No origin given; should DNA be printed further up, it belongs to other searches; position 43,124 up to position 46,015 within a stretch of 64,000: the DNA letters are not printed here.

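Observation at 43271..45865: PCP-2a-like protein with Walker-A Lys-to-Arg, and a third TM helix plus twin SPOR domains in place of the tyrosine cluster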

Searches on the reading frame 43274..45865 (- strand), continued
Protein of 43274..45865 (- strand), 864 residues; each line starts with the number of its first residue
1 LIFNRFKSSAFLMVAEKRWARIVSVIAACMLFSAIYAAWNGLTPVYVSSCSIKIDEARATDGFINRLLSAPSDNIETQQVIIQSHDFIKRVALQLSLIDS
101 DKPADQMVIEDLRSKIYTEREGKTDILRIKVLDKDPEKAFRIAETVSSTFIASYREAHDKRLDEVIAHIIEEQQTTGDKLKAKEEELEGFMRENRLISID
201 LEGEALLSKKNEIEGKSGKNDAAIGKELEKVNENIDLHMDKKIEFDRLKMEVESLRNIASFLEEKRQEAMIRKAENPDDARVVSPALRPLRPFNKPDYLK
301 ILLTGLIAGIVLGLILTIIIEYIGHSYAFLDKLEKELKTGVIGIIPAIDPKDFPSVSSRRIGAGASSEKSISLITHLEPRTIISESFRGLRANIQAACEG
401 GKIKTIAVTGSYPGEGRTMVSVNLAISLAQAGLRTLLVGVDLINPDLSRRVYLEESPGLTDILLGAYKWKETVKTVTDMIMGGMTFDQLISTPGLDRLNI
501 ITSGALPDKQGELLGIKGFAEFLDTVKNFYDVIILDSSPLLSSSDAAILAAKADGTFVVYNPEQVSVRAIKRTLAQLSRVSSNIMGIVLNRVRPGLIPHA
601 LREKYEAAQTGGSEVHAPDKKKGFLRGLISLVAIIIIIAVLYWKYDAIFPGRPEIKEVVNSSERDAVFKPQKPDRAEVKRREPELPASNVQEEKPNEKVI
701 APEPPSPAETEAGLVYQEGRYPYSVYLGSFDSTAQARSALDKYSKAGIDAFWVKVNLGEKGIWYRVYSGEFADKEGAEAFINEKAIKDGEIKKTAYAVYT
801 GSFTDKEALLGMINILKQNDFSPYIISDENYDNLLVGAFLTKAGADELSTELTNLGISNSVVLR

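Call 14: find_encoding_contigs(protein=P0008, flank=10000, max_places=1)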
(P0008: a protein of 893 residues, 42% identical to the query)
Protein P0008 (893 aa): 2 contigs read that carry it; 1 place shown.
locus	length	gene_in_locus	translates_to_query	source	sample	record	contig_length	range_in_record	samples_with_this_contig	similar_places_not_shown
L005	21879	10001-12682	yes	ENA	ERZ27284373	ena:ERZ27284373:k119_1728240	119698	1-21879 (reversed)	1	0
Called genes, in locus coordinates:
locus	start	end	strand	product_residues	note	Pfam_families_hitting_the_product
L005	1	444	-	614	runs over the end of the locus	PF03255:ACCA, PF01039:Carboxyl_trans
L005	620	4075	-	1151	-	PF13116:YhdP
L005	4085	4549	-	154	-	PF00293:NUDIX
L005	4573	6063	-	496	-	PF01590:GAF, PF13185:GAF_2, PF13492:GAF_3, PF00158:Sigma54_activat, PF14532:Sigma54_activ_2, PF07724:AAA_2 (weak), PF07728:AAA_5, PF25601:AAA_lid_14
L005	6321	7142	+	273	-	-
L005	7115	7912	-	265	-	PF00551:Formyl_trans_N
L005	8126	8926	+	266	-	PF05621:TniB, PF13401:AAA_22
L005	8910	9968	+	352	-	PF13487:HD_5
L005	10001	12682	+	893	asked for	PF01656:CbiA (weak), PF10609:ParA, PF13614:AAA_31, PF05036:SPOR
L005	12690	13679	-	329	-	PF04055:Radical_SAM, PF06968:BATS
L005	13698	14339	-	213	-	PF13500:AAA_26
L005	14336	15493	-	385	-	PF00155:Aminotran_1_2, PF01053:Cys_Met_Meta_PP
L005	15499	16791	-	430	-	PF00202:Aminotran_3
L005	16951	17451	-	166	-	PF09900:DUF2127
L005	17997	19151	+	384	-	PF13173:AAA_14, PF13635:DUF4143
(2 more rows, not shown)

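Call 15: find_encoding_contigs(protein=P0014, flank=10000, max_places=1)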
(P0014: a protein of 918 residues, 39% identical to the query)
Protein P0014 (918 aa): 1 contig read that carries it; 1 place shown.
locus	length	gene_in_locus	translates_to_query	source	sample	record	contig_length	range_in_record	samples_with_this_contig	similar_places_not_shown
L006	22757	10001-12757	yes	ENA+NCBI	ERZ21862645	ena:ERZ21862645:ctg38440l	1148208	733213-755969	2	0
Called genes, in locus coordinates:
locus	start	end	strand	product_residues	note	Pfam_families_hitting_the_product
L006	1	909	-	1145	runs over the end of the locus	PF13116:YhdP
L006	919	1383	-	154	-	PF00293:NUDIX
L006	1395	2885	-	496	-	PF01590:GAF, PF13185:GAF_2, PF13492:GAF_3, PF00158:Sigma54_activat, PF14532:Sigma54_activ_2, PF07724:AAA_2 (weak), PF07728:AAA_5, PF25601:AAA_lid_14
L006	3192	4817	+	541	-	PF16697:Yop-YscD_cpl, PF00498:FHA, PF01590:GAF, PF13185:GAF_2, PF13492:GAF_3 (weak)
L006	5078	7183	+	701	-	PF00989:PAS (weak), PF13188:PAS_8 (weak), PF08447:PAS_3 (faint), PF08448:PAS_4 (faint), PF13426:PAS_9, PF24820:Diguanyl_cycl_sensor (faint), PF13426:PAS_9, PF02518:HATPase_c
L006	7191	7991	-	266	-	PF00551:Formyl_trans_N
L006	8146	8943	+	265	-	PF01637:ATPase_2 (weak), PF05621:TniB (weak), PF13191:AAA_16 (faint), PF13401:AAA_22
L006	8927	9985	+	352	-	PF13487:HD_5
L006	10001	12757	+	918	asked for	PF01656:CbiA (weak), PF13614:AAA_31, PF05036:SPOR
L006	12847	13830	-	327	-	PF04055:Radical_SAM, PF06968:BATS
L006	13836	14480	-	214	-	PF13500:AAA_26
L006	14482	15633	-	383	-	PF00155:Aminotran_1_2, PF01053:Cys_Met_Meta_PP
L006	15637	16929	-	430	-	PF00202:Aminotran_3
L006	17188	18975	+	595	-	PF00801:PKD (weak), PF18911:PKD_4 (weak), PF07495:Y_Y_Y (faint), PF00801:PKD, PF18911:PKD_4 (weak)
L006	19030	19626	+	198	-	-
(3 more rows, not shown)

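Call 16: find_encoding_contigs(protein=P0016, flank=10000, max_places=1)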
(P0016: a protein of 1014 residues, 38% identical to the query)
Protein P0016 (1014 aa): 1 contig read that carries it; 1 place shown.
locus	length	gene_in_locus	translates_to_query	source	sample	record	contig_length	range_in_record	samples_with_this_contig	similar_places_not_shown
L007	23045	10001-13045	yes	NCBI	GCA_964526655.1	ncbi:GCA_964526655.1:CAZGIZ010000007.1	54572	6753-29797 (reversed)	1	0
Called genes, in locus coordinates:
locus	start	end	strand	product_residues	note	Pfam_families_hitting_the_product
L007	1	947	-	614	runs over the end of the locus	PF03255:ACCA, PF01039:Carboxyl_trans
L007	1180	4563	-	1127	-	PF05359:DUF748 (weak), PF13116:YhdP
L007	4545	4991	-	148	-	PF00293:NUDIX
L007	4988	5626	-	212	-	PF01066:CDP-OH_P_transf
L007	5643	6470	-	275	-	PF00551:Formyl_trans_N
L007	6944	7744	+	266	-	PF04851:ResIII (faint), PF05621:TniB (weak), PF13401:AAA_22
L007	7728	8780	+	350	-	PF13487:HD_5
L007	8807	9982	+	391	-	PF02563:Poly_export, PF10531:SLBB (weak), PF22461:SLBB_2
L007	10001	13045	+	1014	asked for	PF13807:GNVR (weak), PF01656:CbiA (weak), PF10609:ParA (weak), PF13614:AAA_31, PF05036:SPOR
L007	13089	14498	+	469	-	PF04932:Wzy_C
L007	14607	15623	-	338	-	PF04055:Radical_SAM, PF06968:BATS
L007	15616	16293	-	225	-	PF13500:AAA_26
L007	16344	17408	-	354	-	-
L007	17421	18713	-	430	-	PF00202:Aminotran_3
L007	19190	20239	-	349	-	PF07991:KARI_N, PF01450:KARI_C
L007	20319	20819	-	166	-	PF01842:ACT, PF22629:ACT_AHAS_ss, PF13710:ACT_5, PF10369:ALS_ss_C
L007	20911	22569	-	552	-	PF02776:TPP_enzyme_N, PF00205:TPP_enzyme_M, PF02775:TPP_enzyme_C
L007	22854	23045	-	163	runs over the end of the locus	PF00694:Aconitase_C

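Call 17: find_encoding_contigs(protein=P0079, flank=10000, max_places=1)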
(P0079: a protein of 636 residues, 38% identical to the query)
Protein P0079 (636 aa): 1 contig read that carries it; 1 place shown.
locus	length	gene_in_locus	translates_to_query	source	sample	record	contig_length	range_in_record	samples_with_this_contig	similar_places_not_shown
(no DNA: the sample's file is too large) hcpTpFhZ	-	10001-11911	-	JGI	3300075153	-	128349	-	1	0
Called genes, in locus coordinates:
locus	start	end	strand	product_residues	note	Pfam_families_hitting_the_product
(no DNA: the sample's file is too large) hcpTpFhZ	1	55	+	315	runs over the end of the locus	PF01797:Y1_Tnp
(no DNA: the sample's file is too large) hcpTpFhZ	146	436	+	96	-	-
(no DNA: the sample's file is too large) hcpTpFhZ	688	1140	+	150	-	PF00036:EF-hand_1 (faint), PF13405:EF-hand_6 (faint), PF13499:EF-hand_7 (faint), PF13202:EF-hand_5 (faint)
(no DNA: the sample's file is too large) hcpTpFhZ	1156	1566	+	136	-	-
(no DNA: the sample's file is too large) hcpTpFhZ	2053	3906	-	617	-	PF02554:CstA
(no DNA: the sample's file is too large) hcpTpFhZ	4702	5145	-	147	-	PF00293:NUDIX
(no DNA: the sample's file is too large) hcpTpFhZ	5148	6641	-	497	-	PF01590:GAF, PF13185:GAF_2, PF13492:GAF_3, PF00158:Sigma54_activat, PF14532:Sigma54_activ_2, PF07724:AAA_2 (weak), PF07728:AAA_5, PF25601:AAA_lid_14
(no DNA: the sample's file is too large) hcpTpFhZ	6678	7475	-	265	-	PF00551:Formyl_trans_N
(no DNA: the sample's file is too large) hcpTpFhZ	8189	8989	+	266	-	PF05621:TniB (weak), PF13401:AAA_22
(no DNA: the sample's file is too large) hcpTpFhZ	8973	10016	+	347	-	PF13487:HD_5, PF01966:HD (weak)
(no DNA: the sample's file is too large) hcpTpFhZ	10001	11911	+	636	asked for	PF01656:CbiA (faint), PF13614:AAA_31, PF05036:SPOR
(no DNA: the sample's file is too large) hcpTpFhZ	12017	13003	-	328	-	PF04055:Radical_SAM, PF06968:BATS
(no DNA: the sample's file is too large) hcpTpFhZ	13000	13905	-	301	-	PF13500:AAA_26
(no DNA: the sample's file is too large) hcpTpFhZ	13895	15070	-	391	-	PF00155:Aminotran_1_2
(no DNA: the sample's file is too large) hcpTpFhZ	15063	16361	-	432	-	PF00202:Aminotran_3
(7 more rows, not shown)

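Call 18: search_solved_structures(query=window:43274-45865:-, max_evalue=0.001, show_alignments=3)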
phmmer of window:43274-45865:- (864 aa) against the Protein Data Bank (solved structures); distinct sequences matched with E-value up to 0.001: 21.
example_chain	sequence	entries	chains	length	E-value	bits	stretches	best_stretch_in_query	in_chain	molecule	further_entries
4jlv_A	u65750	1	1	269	1.5e-29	106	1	368-593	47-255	C-terminal fragment of Membrane protein CapA1, Putative uncharacterized protein capB1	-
3bfv_A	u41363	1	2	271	4.8e-27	97.8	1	368-592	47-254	Membrane protein CapA1, Protein tyrosine kinase,Protein tyrosine kinase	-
4jmp_A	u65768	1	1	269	5.6e-27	97.6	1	369-592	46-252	C-terminal fragment of CapA, Protein tyrosine kinase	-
2ved_A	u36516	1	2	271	1.3e-26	96.4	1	368-592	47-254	MEMBRANE PROTEIN CAPA1, PROTEIN TYROSINE KINASE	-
9i2q_D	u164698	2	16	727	7.8e-23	83.9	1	221-592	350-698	Putative transmembrane protein Wzc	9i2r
7ni2_A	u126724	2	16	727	8.7e-23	83.7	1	221-592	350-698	Tyrosine-protein kinase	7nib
9exq_D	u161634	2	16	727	8.8e-23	83.7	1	221-592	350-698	Putative transmembrane protein Wzc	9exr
7nhr_A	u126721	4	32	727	1.1e-22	83.3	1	221-592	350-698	Putative transmembrane protein Wzc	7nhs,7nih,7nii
9exo_H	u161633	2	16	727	1.2e-22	83.3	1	221-592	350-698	Putative transmembrane protein Wzc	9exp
6z0p_A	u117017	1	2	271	6.7e-21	77.5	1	363-594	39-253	BceF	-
9xgv_A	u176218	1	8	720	3.6e-20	75.1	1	223-592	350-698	Tyrosine-protein kinase wzc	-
9r62_I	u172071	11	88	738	6.2e-20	74.3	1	223-592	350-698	Tyrosine-protein kinase wzc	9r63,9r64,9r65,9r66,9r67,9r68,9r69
6u1q_A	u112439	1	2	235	7.1e-17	64.2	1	406-593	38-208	VpsO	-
3la6_A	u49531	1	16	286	1.2e-13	53.4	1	365-592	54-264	Tyrosine-protein kinase wzc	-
3cio_A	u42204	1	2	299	1.2e-12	50.2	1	371-592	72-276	Tyrosine-protein kinase etk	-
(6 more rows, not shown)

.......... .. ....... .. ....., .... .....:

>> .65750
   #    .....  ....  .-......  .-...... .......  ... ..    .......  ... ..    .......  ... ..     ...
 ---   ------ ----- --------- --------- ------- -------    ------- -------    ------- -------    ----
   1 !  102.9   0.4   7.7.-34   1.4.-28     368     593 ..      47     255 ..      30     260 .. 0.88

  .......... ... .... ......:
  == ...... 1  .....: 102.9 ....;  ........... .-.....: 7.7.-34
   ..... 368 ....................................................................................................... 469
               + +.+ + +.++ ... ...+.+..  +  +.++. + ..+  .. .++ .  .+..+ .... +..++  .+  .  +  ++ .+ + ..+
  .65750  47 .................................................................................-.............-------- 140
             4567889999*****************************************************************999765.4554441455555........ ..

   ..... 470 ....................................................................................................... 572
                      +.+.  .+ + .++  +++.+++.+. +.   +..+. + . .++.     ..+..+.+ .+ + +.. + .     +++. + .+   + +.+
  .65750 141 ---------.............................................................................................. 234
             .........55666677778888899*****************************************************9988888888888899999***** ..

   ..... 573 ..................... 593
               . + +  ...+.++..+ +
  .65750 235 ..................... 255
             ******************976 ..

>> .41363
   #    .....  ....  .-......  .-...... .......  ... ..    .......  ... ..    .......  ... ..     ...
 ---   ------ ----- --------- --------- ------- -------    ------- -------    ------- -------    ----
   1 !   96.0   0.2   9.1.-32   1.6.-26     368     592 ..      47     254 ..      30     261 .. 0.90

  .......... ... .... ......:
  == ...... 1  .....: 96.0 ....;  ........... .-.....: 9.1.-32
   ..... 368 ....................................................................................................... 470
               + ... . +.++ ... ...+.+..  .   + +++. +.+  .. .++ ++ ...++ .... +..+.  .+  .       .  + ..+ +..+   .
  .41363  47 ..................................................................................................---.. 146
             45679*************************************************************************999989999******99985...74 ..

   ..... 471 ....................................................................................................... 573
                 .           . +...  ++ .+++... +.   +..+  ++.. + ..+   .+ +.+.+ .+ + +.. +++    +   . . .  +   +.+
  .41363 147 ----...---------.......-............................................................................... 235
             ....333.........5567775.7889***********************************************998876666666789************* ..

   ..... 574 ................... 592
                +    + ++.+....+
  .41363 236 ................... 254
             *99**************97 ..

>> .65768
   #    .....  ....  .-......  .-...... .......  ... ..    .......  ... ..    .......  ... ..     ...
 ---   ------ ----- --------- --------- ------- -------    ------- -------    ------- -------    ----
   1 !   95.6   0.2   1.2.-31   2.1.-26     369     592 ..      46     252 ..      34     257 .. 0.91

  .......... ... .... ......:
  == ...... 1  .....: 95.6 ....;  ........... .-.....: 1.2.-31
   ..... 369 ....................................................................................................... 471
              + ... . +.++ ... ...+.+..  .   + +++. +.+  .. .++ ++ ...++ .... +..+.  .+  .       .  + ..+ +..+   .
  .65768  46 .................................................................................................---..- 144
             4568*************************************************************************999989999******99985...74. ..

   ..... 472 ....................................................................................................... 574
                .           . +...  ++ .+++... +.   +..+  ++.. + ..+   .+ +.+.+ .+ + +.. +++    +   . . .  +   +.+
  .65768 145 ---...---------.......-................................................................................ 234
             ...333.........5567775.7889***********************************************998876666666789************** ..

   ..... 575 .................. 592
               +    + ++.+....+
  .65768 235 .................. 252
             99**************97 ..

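Call 19: search_protein_families(library=ncbifam, proteins=[L007:8807-9982:+, L007:13089-14498:+, L007:10001-13045:+], max_evalue=0.001)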
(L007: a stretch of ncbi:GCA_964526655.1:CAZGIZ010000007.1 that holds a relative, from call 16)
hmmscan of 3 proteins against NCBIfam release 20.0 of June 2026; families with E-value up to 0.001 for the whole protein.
L007:8807-9982:+ (391 aa): 5 families
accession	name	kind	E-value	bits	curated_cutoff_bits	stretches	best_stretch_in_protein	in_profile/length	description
TIGR03027.2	pepcterm_export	equivalog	4.7e-37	127.3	180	2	93-257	2-165/169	XrtA/PEP-CTERM system exopolysaccharide export protein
TIGR03028.1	EpsE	equivalog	4.4e-34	117.9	262.65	2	93-304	1-203/239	polysaccharide export protein EpsE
NF011658.0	PRK15078.1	subfamily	2.3e-32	112.2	333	2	92-303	83-295/380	polysaccharide export protein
NF041843.1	EpsY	equivalog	4e-22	78.4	320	1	93-228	52-177/211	exopolysaccharide export protein EpsY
NF011722.0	PRK15175.1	equivalog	9.1e-06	24.7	456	1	105-296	93-272/355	Vi polysaccharide ABC transporter protein VexA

L007:13089-14498:+ (469 aa): 2 families
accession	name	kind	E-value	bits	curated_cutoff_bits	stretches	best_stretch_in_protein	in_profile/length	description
TIGR00947.1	2A73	equivalog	2.1e-09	36.9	366.4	1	125-448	67-420/425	IctB family putative bicarbonate transporter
TIGR03097.1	PEP_O_lig_1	hypoth_equivalog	7.7e-09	34.9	188.1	1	98-399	50-352/408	putative O-glycosylation ligase, exosortase A system-associated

L007:10001-13045:+ (1014 aa): 19 families
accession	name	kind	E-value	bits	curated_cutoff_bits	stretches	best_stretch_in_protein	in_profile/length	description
TIGR01007.1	eps_fam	subfamily_domain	1.3e-53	181.6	108.05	2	572-710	69-203/204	polysaccharide biosynthesis tyrosine autokinase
TIGR01005.1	eps_transp_fam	subfamily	9.1e-50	169.6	411.7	1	118-713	143-738/754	exopolysaccharide transport protein family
NF008568.0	PRK11519.1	equivalog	9.2e-50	169.5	1068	2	213-714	250-717/720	tyrosine-protein kinase Wzc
NF007350.0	PRK09841.1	equivalog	2.3e-45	155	1248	1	218-714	269-723/726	tyrosine-protein kinase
TIGR03029.1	EpsG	equivalog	1.4e-40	139.2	313.8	1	438-691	39-273/274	chain length determinant protein tyrosine kinase EpsG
TIGR03018.1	pepcterm_TyrKin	hypoth_equivalog_domain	4e-39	134.1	230.65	1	475-691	2-207/207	XrtA-associated tyrosine autokinase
TIGR03007.1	pepcterm_ChnLen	equivalog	1.6e-31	109.1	278.85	2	8-297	3-284/498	XrtA system polysaccharide chain length determinant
TIGR01006.1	polys_exp_MPA1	subfamily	7e-20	71.4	296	2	5-154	7-143/226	CspC family polysaccharide chain length determinant protein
TIGR03017.1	EpsF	equivalog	7.5e-15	54.6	422.75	1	7-443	2-443/444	chain length determinant protein EpsF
TIGR01968.1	minD_bact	equivalog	6.2e-09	35.6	212.9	1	506-650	3-132/261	septum site-determining protein MinD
TIGR01969.1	minD_arch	subfamily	3.5e-08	32.9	201.75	1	506-694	2-171/251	cell division ATPase MinD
TIGR03815.1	CpaE_hom_Actino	equivalog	8e-07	28.5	154.45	1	499-664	106-255/340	septum site-determining protein Ssd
TIGR03453.1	partition_RepA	equivalog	8.8e-06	24.8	348.45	1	483-643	83-247/387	plasmid partitioning protein RepA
TIGR01010.1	BexC_CtrB_KpsE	subfamily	1.2e-05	24.6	437.5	1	118-228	119-230/362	polysaccharide export inner-membrane protein, BexC/CtrB/KpsE family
NF041136.1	MrpORP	equivalog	1.9e-05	24.1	450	1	507-563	8-64/365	iron-sulfur cluster carrier protein MrpORP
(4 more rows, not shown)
